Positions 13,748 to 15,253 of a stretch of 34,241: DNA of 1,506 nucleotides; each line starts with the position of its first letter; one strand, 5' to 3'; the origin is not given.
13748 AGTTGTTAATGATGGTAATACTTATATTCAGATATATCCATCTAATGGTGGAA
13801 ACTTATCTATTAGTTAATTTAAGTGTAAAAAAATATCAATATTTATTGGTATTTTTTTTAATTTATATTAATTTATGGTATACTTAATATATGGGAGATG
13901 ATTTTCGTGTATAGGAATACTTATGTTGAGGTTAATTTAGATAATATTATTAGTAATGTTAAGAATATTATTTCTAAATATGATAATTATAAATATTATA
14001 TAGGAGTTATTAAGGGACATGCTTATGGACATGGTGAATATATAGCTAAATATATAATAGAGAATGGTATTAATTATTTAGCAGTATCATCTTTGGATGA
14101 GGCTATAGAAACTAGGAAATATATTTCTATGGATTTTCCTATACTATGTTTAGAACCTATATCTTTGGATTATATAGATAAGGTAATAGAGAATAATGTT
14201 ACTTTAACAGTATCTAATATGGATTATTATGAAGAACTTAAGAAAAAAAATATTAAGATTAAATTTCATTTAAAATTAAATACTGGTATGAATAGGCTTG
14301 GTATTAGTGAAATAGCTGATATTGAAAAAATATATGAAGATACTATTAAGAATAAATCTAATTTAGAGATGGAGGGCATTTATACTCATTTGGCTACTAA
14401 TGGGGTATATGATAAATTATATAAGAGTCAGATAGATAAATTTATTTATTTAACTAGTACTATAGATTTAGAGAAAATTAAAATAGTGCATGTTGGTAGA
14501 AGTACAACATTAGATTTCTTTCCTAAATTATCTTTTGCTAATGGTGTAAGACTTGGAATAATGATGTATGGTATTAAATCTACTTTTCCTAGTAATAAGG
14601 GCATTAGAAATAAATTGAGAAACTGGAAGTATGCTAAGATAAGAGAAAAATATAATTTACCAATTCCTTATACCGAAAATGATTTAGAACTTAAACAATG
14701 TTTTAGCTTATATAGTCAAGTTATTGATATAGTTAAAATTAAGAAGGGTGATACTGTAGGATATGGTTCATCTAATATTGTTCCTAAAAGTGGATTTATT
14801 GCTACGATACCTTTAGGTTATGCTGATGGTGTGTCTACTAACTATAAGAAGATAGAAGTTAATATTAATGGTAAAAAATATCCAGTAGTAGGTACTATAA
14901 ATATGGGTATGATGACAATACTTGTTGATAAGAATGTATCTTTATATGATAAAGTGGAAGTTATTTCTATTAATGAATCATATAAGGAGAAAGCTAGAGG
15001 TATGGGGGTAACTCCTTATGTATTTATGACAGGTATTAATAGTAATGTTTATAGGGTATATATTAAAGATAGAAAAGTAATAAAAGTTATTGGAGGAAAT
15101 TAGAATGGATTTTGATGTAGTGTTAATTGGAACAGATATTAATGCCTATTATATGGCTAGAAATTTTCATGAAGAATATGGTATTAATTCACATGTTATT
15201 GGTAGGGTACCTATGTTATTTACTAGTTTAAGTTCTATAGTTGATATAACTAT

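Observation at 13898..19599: Racemase / Asl-like ATP-grasp ligase / AsnB / MurE packed as one operon: candidate side-chain tailoring pathway with a PLP racemase where an Asp racemase is usual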

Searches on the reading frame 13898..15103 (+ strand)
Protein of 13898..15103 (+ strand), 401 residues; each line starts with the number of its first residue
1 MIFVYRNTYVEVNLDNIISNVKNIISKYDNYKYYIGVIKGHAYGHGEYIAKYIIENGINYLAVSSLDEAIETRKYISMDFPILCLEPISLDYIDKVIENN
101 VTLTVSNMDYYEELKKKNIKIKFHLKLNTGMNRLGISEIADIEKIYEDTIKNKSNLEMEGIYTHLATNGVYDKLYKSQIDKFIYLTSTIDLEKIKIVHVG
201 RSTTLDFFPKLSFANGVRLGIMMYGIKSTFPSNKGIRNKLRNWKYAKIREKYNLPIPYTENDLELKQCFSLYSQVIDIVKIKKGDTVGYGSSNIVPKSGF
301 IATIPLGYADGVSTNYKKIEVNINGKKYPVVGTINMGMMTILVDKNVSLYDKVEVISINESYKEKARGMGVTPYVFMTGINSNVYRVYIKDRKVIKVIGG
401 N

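Call 6: search_protein_families(library=pfam, proteins=[window:13898-15103:+], max_evalue=0.01)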
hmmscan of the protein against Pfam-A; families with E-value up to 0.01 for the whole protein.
window:13898-15103:+ (401 aa): 2 families
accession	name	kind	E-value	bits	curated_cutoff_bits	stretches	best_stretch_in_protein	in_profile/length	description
PF01168.26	Ala_racemase_N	-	2.1e-40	139.2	24.1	1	12-226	1-218/220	Alanine racemase, N-terminal domain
PF00842.27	Ala_racemase_C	-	5e-25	88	25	1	269-388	2-127/127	Alanine racemase, C-terminal domain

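Call 7: search_protein_families(library=ncbifam, proteins=[window:13898-15103:+], max_evalue=0.01)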
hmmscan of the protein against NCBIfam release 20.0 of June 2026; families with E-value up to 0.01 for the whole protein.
window:13898-15103:+ (401 aa): 10 families
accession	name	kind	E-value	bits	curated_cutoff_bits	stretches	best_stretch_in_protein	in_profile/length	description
TIGR00492.1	alr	equivalog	4.7e-66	223.2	168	2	6-241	1-240/369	alanine racemase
NF008897.0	PRK11930.1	equivalog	1.2e-56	192.3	804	2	7-238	459-695/822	bifunctional UDP-N-acetylmuramoyl-tripeptide:D-alanyl-D-alanine ligase/alanine racemase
NF033131.1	vanT-G-Cterm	exception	3.4e-52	177.5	460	2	8-241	3-238/368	serine racemase VanT catalytic subunit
NF033132.1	vanT-CELN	equivalog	1.6e-31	109.5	900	2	16-237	348-570/697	membrane-bound serine racemase VanT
NF000791.0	PRK00053.2-2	equivalog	6e-29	101.3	218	2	10-231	4-218/340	alanine racemase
NF000792.0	PRK00053.2-3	equivalog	1.6e-26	93.4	384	1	10-389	6-359/360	alanine racemase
NF033133.1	vanT-L-cat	exception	7e-23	81.4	750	2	4-233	8-234/366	serine racemase VanT-L catalytic subunit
NF009879.0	PRK13340.1-4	subfamily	3.2e-22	78.9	434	2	7-232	41-273/406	alanine racemase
NF002970.2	PRK03646.1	exception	9.7e-22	77.5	600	2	263-384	227-351/356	catabolic alanine racemase DadX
TIGR00692.1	tdh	equivalog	0.0076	15.3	458.35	0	318-376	155-212/340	L-threonine 3-dehydrogenase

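Call 14: search_solved_structures(query=window:13898-15103:+, max_evalue=1e-10, show_alignments=3)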
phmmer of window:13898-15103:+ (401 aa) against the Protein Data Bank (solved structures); distinct sequences matched with E-value up to 1e-10: 48.
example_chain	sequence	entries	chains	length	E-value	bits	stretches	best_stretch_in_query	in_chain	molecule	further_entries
2vd8_A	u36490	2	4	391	3.6e-45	158.2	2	5-228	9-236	ALANINE RACEMASE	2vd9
3ha1_A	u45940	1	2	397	3.9e-45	158.1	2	5-228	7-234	Alanine racemase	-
13ld_A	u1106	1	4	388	6.2e-42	147.5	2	5-228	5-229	Alanine racemase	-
1bd0_A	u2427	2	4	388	8.6e-42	147.1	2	5-228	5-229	ALANINE RACEMASE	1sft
1l6f_A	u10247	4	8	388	8.7e-42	147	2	5-228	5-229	alanine racemase | PROTEIN (ALANINE RACEMASE)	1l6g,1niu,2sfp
1epv_A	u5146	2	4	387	1e-41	146.8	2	5-228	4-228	ALANINE RACEMASE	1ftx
1xqk_A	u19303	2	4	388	3.1e-41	145.2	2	5-228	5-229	Alanine racemase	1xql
4y2w_A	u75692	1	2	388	4e-38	135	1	6-231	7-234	Alanine racemase 1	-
4luy_A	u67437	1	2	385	2.9e-36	128.9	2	8-232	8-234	Alanine racemase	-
4lus_A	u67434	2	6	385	4.7e-36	128.2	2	8-232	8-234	Alanine racemase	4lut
5yyc_A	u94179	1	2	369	6e-36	127.8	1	5-228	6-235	Alanine racemase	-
3s46_A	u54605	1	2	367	9.8e-36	127.1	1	6-227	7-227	Alanine racemase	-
3oo2_A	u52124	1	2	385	5.6e-35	124.6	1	5-226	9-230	Alanine racemase 1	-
4a3q_A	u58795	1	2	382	7.5e-35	124.2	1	5-226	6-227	ALANINE RACEMASE 1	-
5irp_A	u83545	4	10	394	7.6e-35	124.2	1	1-227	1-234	Alanine racemase 2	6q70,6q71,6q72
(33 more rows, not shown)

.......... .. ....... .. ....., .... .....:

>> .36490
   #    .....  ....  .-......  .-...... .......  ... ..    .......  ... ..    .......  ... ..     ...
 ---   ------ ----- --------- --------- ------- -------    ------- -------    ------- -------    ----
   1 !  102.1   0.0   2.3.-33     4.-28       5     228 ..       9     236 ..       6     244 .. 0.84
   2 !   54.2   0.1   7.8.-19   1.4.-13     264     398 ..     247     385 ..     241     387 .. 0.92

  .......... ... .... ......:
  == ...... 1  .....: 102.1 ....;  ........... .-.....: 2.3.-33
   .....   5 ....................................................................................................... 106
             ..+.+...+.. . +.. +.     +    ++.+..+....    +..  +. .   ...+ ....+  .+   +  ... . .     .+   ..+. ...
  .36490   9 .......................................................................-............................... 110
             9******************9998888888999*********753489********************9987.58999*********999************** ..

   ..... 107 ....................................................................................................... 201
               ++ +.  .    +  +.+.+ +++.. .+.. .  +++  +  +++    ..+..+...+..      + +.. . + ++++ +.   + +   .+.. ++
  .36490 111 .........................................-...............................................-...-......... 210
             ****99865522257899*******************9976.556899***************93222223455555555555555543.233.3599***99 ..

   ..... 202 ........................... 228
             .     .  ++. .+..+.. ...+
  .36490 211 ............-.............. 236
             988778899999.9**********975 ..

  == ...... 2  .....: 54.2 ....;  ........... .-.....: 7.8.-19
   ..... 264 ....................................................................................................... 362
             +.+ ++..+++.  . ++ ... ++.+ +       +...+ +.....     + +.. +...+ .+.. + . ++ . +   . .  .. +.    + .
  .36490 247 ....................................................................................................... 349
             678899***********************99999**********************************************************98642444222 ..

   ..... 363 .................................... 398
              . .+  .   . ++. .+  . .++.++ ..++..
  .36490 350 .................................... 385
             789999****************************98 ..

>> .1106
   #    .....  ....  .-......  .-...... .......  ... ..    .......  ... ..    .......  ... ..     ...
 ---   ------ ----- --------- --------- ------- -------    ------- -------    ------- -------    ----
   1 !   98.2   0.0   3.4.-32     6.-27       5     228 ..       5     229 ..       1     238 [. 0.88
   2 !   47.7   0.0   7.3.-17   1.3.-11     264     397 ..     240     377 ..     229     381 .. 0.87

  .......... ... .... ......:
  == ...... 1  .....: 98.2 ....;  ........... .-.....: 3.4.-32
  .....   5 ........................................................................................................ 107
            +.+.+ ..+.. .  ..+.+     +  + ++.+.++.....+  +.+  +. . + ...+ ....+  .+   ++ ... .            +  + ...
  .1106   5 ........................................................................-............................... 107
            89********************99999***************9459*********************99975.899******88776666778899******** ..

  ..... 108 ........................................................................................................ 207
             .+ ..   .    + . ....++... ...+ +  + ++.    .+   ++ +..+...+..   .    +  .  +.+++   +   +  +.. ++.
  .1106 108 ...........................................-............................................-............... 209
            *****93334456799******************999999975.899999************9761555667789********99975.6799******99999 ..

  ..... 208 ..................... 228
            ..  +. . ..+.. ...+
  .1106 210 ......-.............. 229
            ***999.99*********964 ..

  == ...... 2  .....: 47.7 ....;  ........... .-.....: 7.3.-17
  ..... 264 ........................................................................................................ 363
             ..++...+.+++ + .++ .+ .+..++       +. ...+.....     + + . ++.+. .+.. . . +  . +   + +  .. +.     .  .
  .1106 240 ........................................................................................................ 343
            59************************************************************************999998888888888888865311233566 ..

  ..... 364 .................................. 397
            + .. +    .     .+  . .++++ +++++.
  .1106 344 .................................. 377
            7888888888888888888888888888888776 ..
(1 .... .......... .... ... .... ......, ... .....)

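Call 35: find_homologous_proteins(query=window:13907-15103:+, max_evalue=1e-10)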
Query window:13907-15103:+ (398 aa): 3230 proteins with E <= 1e-10 among 5927 candidates; the best 120 are listed.
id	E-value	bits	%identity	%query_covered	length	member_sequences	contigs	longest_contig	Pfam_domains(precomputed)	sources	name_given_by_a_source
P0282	2.6e-232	789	90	100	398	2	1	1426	PF00842.28,PF01168.27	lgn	-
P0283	3.7e-232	789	89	100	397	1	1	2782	PF00842.28,PF01168.27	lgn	-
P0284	1.4e-229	780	87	100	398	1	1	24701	PF00842.28,PF01168.27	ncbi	-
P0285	6.2e-227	771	88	100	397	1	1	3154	PF00842.28,PF01168.27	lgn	-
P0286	3.2e-226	769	87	100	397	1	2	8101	PF00842.28,PF01168.27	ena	-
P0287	1.8e-225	766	86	100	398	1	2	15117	PF00842.28,PF01168.27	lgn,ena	-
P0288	3.5e-188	644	77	98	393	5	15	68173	PF00842.28,PF01168.27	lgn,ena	-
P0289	4.4e-155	535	63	100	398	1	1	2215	PF00842.28,PF01168.27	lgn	-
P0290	3.0e-153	529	63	99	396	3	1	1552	PF00842.28,PF01168.27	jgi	-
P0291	1.1e-152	527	61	100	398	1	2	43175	PF00842.28,PF01168.27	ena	-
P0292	5.1e-152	525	62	99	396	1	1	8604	PF00842.28,PF01168.27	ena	-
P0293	1.1e-151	524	62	100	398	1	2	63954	PF00842.28,PF01168.27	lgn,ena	-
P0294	6.5e-151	521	60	99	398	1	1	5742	PF00842.28,PF01168.27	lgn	-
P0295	9.1e-151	521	62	100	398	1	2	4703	PF00842.28,PF01168.27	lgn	-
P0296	4.2e-150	518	61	99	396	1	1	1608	PF00842.28,PF01168.27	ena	-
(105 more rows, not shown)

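Call 47: predict_structure(alignment_id=A3)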
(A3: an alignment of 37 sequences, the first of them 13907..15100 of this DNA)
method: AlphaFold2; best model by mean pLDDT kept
length: 398 residues; sequences in the alignment: 37
mean_pLDDT: 92.4   pTM: 0.90
mean pLDDT of the five models: 92.4, 91.4, 91.2, 91.2, 88.0
residues with pLDDT >= 90: 314; 70-90: 73; 50-70: 10; < 50: 1
segments of 3 or more residues with pLDDT < 50: none
pLDDT, mean of each block of 10 residues (from residue 1): 88 98 96 94 97 98 97 98 95 98 96 94 86 95 92 95 88 95 97 94 93 96 91 93 92 90 96 94 77 89 88 84 87 86 96 93 88 90 96 81
secondary structure, 60 per line:
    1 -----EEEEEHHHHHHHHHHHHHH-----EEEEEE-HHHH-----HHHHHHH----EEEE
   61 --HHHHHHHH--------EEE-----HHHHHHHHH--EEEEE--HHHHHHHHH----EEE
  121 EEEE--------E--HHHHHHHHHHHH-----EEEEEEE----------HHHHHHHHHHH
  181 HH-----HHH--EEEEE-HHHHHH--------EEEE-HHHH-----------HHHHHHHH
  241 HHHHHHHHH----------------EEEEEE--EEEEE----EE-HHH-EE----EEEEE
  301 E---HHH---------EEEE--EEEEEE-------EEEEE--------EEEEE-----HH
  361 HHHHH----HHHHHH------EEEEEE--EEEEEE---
elements in order: E6-10 H11-24 E30-35 H37-40 H46-52 E57-60 H63-70 E79-81 H87-95 E98-102 H105-113 E118-124 H136-147 E153-159 H170-182 E193-197 H199-204 E213-216 H218-221 H233-249 E266-271 E274-278 E296-301 E317-320 E323-328 E336-340 E349-353 H359-365 H370-375 E382-387 E390-395

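Call 85: fold_search(model_id=the predicted structure, library=pdb)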
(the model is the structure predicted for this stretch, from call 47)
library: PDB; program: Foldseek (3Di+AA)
matches with E <= 10: 1548; with E <= 0.001: 248
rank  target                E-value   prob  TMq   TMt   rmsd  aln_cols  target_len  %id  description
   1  4lus_D                4.7e-36  1.00  0.82  0.86   3.8       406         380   28  alanine racemase [Clostridium difficile 630] (released 2014-06-04)
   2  4lus_C                1.2e-35  1.00  0.82  0.85   3.8       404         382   28  alanine racemase [Clostridium difficile 630] (released 2014-06-04)
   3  2vd8_B                2.0e-35  1.00  0.82  0.85   4.2       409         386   31  The crystal structure of alanine racemase from Bacillus anthracis (BA0252) (released 2008-05-20)
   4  1l6f_A                3.0e-35  1.00  0.81  0.85   4.2       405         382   29  Alanine racemase bound with N-(5'-phosphopyridoxyl)-L-alanine (released 2002-06-05)
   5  4lut_A                5.2e-35  1.00  0.80  0.85   4.1       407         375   26  alanine racemase [Clostridium difficile 630] complex with cycloserine (released 2014-06-04)
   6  4y2w_A                1.1e-34  1.00  0.81  0.83   3.2       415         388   29  Crystal structure of a thermostable alanine racemase from Thermoanaerobacter tengcongensis MB4 (released 2015-09-23)
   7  1xqk_B                1.3e-34  1.00  0.82  0.86   4.1       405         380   29  Effect of a Y265F Mutant on the Transamination Based Cycloserine Inactivation of Alanine Racemase (released 2005-01-18)
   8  4luy_A                1.4e-34  1.00  0.83  0.86   3.8       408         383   27  Crystal structure of CdALR mutant K 271 T (released 2014-06-04)
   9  1sft_B                1.6e-34  1.00  0.82  0.86   4.1       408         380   29  ALANINE RACEMASE (released 1997-02-12)
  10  2sfp_A                3.2e-34  1.00  0.81  0.85   4.2       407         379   30  ALANINE RACEMASE WITH BOUND PROPIONATE INHIBITOR (released 1999-02-24)
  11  1xqk_A                3.2e-34  1.00  0.82  0.85   3.9       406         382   29  Effect of a Y265F Mutant on the Transamination Based Cycloserine Inactivation of Alanine Racemase (released 2005-01-18)
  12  2vd8_A                3.8e-34  1.00  0.81  0.84   4.0       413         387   31  The crystal structure of alanine racemase from Bacillus anthracis (BA0252) (released 2008-05-20)
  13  6g56_B                4.0e-34  1.00  0.81  0.85   3.9       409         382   27  Apo-structure of the alanine racemase from Staphylococcus aureus (released 2018-05-30)
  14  6g56_A                6.1e-34  1.00  0.82  0.86   3.9       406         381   27  Apo-structure of the alanine racemase from Staphylococcus aureus (released 2018-05-30)
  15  4lut_B                1.1e-33  1.00  0.78  0.85   4.0       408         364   27  alanine racemase [Clostridium difficile 630] complex with cycloserine (released 2014-06-04)
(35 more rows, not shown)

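Call 101: search_dna_similar(query=window:13907-15100:+, collection=plasmids, mode=protein, max_evalue=1e-30, max_rows=12)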
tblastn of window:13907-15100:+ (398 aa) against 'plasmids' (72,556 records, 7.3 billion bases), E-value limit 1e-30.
Records with a match: 5; places in all: 5; records where one place covers at least 80% of the query: 5.
Best place of each record, by identity: <60% 5.
By first word of the organism name: Bacillus 2; Stenotrophomonas 2; Anoxybacillus 1.
By predicted mobility (MOB-suite, as given by PLSDB): non-mobilizable 5.
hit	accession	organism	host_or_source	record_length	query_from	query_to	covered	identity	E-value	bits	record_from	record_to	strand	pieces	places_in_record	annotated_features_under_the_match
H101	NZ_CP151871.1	Bacillus thuringiensis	tobacco,mixed culture,leaves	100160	1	395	99%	32.2%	8e-37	149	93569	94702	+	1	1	alr: alanine racemase | vanT gene in vanG cluster: glycopeptide resistance gene cluster; vanT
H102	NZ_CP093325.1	Bacillus sp. N5-665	whole organism,peat soil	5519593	1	395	99%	31.5%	4e-35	144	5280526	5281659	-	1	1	vanT gene in vanG cluster: glycopeptide resistance gene cluster; vanT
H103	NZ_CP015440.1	Anoxybacillus amylolyticus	Microbial isolate,soil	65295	1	394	99%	31.3%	2e-39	157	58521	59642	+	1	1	alr: alanine racemase | vanT gene in vanG cluster: glycopeptide resistance gene cluster; vanT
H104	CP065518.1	Stenotrophomonas rhizophila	Kandelia candel (mangrove),cell culture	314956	32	385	89%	29.7%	5e-32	135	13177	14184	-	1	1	vanT gene in vanG cluster: glycopeptide resistance gene cluster; vanT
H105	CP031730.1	Stenotrophomonas rhizophila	Nusuttodinium aeruginosum,whole organism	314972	32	385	89%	29.7%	5e-32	135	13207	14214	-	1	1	alanine racemase | vanT gene in vanG cluster: glycopeptide resistance gene cluster; vanT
